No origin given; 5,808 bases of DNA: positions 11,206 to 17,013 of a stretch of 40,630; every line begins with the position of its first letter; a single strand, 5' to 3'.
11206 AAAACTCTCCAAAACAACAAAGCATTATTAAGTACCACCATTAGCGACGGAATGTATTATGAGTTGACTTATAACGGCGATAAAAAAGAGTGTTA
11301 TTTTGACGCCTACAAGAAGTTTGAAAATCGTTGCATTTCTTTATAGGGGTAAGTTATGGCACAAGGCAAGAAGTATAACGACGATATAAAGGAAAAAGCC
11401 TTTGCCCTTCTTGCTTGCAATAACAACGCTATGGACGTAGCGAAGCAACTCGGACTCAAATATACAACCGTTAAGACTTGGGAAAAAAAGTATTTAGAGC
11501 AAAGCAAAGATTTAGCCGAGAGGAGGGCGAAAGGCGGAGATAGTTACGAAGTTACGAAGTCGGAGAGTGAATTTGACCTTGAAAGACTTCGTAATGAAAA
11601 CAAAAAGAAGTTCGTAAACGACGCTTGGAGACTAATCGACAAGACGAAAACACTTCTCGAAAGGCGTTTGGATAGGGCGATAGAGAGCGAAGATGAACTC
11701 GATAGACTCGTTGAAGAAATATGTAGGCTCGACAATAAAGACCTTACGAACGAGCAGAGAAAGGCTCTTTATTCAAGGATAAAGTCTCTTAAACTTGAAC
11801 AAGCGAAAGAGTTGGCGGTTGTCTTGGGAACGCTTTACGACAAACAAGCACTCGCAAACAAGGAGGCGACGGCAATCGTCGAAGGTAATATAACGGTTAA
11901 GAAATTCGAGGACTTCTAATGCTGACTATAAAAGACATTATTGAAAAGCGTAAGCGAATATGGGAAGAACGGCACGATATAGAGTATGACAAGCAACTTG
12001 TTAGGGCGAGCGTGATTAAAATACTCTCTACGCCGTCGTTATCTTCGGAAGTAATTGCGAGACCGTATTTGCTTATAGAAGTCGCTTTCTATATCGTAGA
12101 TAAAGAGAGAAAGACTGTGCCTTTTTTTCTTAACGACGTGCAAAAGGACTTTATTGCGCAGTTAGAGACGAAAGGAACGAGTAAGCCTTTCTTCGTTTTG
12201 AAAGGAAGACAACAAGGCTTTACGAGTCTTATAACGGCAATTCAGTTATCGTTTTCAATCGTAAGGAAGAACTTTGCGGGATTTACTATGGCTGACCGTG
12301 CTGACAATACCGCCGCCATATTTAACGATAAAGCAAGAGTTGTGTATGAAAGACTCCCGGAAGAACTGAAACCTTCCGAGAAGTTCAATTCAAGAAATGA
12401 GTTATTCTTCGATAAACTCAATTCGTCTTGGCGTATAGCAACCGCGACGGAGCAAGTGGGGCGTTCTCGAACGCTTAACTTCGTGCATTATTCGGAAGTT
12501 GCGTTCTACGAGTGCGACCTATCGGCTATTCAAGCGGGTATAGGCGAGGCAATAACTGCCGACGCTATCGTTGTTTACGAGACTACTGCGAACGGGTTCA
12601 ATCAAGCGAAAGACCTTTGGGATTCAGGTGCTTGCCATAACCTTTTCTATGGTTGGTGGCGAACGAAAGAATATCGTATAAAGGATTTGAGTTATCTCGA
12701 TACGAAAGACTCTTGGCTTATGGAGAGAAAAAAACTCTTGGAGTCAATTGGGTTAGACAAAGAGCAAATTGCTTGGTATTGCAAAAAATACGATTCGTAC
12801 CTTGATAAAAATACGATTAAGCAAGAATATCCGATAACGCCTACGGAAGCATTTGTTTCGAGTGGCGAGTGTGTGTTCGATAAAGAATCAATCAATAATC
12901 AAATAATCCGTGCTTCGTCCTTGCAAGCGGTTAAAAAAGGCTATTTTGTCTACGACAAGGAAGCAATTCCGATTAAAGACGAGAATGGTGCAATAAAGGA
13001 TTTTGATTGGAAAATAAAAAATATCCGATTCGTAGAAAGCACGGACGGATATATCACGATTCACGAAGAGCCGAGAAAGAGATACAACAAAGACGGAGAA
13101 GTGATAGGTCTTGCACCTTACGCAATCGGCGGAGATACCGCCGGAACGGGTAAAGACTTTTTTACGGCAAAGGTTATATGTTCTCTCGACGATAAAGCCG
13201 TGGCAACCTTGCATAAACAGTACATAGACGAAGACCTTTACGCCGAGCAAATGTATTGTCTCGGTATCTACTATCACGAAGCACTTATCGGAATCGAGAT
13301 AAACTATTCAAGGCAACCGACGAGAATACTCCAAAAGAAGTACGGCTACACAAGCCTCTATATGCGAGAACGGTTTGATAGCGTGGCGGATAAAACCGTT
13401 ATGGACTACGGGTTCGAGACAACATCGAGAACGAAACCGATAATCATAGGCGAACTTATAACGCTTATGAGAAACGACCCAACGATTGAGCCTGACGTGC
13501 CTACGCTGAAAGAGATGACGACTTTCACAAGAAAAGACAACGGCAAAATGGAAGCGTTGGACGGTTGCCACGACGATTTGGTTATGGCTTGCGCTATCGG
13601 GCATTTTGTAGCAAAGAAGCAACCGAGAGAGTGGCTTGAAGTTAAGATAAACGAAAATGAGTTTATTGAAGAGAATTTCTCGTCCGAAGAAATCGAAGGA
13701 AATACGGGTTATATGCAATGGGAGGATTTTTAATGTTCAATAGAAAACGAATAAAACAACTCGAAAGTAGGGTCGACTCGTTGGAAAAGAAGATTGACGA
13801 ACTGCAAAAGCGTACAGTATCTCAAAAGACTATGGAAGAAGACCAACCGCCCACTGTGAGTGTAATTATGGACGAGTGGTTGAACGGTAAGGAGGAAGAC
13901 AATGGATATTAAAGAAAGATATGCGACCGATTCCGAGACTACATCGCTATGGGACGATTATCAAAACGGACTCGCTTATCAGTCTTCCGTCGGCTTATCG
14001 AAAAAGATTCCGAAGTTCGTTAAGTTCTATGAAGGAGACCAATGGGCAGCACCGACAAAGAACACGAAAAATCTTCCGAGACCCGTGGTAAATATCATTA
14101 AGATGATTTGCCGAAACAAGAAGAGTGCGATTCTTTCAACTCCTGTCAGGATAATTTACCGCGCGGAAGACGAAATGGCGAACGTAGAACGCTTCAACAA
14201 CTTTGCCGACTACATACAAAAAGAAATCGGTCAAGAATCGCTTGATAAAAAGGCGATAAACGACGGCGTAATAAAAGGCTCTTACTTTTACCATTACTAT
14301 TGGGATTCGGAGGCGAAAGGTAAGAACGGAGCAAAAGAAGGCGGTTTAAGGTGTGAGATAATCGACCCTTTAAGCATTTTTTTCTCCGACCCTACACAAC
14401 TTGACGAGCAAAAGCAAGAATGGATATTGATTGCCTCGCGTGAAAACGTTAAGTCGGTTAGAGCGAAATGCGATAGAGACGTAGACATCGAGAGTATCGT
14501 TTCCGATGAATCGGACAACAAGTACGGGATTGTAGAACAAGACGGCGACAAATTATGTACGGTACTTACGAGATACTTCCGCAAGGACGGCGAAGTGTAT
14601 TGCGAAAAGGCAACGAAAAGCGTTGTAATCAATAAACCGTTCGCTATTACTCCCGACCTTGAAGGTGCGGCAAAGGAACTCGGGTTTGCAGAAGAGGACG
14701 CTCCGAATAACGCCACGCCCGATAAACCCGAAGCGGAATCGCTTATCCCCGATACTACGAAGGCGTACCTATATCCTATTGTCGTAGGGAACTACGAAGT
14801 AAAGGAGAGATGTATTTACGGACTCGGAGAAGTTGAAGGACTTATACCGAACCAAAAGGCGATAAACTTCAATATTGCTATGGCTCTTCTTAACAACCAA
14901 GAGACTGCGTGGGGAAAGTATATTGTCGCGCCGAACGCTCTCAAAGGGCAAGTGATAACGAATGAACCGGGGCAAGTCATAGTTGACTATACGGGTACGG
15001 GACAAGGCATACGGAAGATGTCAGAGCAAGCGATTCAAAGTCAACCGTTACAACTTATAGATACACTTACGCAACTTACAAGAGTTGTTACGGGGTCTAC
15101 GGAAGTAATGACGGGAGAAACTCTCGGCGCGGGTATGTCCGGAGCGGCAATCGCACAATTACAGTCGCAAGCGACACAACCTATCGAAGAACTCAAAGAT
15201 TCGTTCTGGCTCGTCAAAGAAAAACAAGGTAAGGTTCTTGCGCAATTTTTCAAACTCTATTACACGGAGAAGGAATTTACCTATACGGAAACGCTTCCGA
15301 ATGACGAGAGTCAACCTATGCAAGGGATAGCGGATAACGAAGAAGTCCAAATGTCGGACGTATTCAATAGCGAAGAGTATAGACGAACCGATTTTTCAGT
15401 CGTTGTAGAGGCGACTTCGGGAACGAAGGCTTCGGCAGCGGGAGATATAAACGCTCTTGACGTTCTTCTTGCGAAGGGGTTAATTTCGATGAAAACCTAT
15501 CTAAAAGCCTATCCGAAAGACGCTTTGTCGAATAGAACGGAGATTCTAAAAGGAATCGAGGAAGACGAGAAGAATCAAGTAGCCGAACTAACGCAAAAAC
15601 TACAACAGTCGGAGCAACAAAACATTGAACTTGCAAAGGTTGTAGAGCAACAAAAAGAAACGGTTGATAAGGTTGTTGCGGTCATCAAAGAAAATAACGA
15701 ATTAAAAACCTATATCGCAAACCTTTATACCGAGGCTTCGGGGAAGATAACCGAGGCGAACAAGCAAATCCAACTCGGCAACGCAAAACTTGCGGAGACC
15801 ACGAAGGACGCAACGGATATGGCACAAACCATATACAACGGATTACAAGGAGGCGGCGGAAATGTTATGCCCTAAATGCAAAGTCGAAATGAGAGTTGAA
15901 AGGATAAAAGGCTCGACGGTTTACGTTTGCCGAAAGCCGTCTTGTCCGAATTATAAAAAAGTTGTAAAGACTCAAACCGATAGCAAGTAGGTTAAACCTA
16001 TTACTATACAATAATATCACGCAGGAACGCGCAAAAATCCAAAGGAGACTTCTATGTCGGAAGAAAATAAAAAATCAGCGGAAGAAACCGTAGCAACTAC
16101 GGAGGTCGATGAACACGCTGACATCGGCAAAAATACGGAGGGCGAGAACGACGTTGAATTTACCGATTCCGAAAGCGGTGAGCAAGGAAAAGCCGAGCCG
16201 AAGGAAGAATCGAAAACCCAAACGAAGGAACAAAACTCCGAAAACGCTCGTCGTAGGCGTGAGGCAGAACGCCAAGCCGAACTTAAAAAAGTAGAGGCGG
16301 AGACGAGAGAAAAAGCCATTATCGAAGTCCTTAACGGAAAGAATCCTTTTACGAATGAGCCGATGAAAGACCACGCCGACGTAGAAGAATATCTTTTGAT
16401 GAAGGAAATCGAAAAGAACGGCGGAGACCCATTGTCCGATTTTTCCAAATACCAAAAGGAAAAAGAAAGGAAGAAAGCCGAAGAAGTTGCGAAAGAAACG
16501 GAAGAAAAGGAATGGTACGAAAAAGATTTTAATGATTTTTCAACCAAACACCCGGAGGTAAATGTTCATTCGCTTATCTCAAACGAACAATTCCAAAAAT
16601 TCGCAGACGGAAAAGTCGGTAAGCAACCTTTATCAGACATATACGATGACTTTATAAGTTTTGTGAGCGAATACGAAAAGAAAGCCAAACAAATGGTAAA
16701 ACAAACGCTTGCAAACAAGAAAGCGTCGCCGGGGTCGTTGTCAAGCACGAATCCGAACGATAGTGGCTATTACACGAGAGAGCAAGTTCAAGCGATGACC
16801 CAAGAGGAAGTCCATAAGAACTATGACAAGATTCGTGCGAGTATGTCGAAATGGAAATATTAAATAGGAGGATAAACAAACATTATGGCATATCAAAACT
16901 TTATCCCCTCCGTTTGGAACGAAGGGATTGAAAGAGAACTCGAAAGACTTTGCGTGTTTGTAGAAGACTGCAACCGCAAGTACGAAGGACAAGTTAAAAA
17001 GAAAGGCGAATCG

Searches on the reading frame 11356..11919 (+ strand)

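Call 8: search_protein_families(library=phrogs, proteins=[window:11356-11919:+], max_evalue=0.001)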
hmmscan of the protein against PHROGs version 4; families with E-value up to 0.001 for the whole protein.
window:11356-11919:+ (187 aa): 1 family
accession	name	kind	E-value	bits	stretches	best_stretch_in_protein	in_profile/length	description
phrog_151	-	integration and excision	9.6e-05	22.1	1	3-131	124-259/582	transposase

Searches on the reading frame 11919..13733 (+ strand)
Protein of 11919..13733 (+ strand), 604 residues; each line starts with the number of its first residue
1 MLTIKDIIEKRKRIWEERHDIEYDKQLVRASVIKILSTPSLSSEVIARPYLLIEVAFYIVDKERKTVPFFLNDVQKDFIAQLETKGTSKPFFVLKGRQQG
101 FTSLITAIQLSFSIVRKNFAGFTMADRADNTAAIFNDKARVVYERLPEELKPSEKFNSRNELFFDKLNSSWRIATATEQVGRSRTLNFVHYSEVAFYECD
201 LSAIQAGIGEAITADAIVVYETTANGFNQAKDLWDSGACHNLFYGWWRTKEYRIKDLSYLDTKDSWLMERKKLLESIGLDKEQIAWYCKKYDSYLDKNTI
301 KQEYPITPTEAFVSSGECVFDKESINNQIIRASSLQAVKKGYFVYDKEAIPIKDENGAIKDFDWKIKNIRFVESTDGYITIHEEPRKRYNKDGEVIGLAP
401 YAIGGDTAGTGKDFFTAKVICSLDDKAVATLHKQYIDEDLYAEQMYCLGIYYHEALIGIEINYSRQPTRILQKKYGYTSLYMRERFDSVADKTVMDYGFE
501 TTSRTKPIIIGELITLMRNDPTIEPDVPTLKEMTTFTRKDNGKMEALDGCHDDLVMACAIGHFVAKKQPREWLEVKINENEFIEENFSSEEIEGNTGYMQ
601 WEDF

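Call 8: search_protein_families(library=phrogs, proteins=[window:11919-13733:+], max_evalue=0.001)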
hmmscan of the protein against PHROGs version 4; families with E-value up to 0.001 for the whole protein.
window:11919-13733:+ (604 aa): 6 families
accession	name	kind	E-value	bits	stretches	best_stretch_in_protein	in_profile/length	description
phrog_24361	-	head and packaging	2.1e-22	80.7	1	432-563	4-136/162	terminase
phrog_38407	-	unknown function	3.2e-20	73.4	1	240-563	39-346/370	-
phrog_2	-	head and packaging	8.9e-14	52.2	1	33-574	250-601/807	terminase large subunit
phrog_26724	-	unknown function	1.2e-12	48.7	1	55-226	19-185/192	-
phrog_2472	-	unknown function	3.5e-05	24.3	1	240-320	41-119/324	-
phrog_6681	-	head and packaging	0.00027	20.4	1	298-401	434-546/758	terminase large subunit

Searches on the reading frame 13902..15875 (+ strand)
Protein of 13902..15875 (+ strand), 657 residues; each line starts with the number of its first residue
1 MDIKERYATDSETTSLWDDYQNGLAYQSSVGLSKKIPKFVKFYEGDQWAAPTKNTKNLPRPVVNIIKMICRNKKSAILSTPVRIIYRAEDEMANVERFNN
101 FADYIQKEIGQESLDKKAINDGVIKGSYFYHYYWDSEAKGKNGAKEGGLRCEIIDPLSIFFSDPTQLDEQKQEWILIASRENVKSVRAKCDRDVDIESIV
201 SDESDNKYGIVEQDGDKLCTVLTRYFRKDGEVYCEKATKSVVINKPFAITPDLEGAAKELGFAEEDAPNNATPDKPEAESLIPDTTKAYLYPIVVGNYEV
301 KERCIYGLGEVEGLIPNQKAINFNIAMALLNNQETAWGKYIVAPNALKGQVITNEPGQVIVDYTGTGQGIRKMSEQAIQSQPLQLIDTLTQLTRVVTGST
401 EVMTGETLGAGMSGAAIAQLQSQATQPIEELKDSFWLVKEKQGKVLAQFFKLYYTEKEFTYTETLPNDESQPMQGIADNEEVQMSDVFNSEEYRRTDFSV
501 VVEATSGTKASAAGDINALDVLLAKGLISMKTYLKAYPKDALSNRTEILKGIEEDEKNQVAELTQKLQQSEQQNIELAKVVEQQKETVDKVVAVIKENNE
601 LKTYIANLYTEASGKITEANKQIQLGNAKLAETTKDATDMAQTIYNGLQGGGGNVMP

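Call 8: search_protein_families(library=phrogs, proteins=[window:13902-15875:+], max_evalue=0.001)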
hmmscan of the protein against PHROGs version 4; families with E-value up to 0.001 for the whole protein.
window:13902-15875:+ (657 aa): 2 families
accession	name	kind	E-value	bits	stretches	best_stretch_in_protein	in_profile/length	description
phrog_156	-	head and packaging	1.8e-35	123.5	1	39-628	36-634/681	portal protein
phrog_332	-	connector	7.4e-06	25.6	1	132-426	144-401/560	head-tail adaptor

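Call 40: search_dna_similar(query=window:13902-15875:+, collection=phages, mode=protein, max_rows=12, max_evalue=0.001)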
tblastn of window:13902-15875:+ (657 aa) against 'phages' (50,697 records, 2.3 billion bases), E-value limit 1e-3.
Records with a match: 14; places in all: 14; records where one place covers at least 80% of the query: 13.
Best place of each record, by identity: <60% 14.
By first word of the organism name: Bacillus 13; Bacteriophage 1.
By host as written in the record: Bacillus megaterium 6; Bacillus megaterium Km 5; Bacillus megaterium strain Km Sp- 2; - 1.
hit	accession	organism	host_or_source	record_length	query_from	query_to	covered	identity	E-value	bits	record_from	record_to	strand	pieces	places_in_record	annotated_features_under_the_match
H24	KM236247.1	Bacillus phage Pascal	Bacillus megaterium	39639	19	573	84%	29.8%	7e-62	229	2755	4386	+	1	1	head-to-tail joining protein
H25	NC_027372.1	Bacillus phage Pascal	Bacillus megaterium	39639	19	573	84%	29.8%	7e-62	229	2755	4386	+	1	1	portal protein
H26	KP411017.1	Bacillus phage Palmer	Bacillus megaterium strain Km Sp-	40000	19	554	82%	30.2%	5e-62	230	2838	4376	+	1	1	head-to-tail joining protein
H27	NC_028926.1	Bacillus phage Palmer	Bacillus megaterium strain Km Sp-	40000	19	554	82%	30.2%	5e-62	230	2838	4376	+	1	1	portal protein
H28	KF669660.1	Bacillus phage Pony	Bacillus megaterium Km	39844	19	554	82%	30.2%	6e-61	227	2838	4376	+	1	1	head-to-tail joining protein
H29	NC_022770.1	Bacillus phage Pony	Bacillus megaterium Km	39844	19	554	82%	30.2%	6e-61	227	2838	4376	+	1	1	portal protein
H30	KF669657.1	Bacillus phage poppyseed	Bacillus megaterium Km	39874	19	554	82%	29.5%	4e-61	227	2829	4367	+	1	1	head-to-tail joining protein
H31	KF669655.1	Bacillus phage Page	Bacillus megaterium Km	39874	19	554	82%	29.5%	4e-61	227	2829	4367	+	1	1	head-to-tail joining protein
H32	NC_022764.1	Bacillus phage Page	Bacillus megaterium Km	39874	19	554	82%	29.5%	4e-61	227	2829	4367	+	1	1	portal protein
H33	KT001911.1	Bacillus phage Pavlov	Bacillus megaterium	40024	19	554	82%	29.5%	4e-61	227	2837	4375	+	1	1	head-to-tail joining protein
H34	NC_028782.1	Bacillus phage Pavlov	Bacillus megaterium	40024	19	554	82%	29.5%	4e-61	227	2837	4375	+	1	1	portal protein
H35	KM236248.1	Bacillus phage Pookie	Bacillus megaterium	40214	19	554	82%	29.5%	4e-61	227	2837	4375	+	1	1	head-to-tail joining protein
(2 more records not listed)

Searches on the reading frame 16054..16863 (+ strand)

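Call 8: search_protein_families(library=phrogs, proteins=[window:16054-16863:+], max_evalue=0.001)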
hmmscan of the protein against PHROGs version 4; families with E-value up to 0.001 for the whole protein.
window:16054-16863:+ (269 aa): 1 family
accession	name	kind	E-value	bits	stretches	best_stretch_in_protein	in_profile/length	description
phrog_35275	-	unknown function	0.00016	22.1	1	8-89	45-128/336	-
